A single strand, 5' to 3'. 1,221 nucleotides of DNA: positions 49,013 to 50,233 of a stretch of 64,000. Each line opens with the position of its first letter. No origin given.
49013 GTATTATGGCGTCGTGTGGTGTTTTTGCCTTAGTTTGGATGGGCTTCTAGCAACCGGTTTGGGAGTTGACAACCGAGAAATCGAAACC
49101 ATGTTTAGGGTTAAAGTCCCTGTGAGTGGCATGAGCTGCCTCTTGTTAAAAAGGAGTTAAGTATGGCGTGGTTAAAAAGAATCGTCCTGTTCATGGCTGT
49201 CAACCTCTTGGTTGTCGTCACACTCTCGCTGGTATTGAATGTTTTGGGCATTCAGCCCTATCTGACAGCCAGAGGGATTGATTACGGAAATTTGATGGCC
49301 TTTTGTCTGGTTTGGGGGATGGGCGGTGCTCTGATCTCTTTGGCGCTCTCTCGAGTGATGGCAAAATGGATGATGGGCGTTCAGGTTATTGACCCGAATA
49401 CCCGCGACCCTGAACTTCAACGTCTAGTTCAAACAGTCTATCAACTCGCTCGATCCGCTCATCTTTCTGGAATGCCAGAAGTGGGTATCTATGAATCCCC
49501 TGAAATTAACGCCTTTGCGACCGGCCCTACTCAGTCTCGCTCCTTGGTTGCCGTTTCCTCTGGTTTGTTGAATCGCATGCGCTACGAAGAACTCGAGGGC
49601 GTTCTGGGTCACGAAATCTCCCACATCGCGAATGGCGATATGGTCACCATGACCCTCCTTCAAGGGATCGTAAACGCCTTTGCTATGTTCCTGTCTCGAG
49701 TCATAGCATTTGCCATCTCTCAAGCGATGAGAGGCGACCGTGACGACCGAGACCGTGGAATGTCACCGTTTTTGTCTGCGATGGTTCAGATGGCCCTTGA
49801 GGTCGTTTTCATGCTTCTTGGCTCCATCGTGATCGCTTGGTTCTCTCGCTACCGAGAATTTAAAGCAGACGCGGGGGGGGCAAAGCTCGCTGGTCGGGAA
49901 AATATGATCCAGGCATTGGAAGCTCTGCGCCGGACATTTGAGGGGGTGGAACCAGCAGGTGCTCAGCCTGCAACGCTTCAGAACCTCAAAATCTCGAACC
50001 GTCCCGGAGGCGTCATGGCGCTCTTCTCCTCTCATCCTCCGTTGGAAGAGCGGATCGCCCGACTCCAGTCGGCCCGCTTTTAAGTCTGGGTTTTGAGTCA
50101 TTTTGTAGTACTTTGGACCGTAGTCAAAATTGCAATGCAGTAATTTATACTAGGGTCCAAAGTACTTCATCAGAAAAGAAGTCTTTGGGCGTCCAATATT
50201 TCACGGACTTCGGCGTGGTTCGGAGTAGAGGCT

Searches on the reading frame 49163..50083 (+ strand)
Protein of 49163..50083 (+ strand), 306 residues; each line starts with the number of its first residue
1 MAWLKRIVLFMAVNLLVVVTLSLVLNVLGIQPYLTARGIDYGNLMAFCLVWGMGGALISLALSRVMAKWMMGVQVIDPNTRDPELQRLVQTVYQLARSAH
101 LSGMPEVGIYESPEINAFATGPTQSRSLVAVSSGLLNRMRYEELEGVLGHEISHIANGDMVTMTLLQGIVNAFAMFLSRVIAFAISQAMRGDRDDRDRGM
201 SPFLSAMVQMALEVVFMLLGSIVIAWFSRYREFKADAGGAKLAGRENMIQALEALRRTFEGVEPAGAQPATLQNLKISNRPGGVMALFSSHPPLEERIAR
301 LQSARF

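Call 27: search_protein_families(library=pfam, proteins=[window:49163-50083:+], max_evalue=0.0001)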
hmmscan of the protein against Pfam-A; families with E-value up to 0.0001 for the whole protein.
window:49163-50083:+ (306 aa): 1 family
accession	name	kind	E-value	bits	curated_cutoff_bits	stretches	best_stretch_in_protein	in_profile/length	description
PF01435.24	Peptidase_M48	-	2.8e-37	128.8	20.3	1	82-303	4-184/186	Peptidase family M48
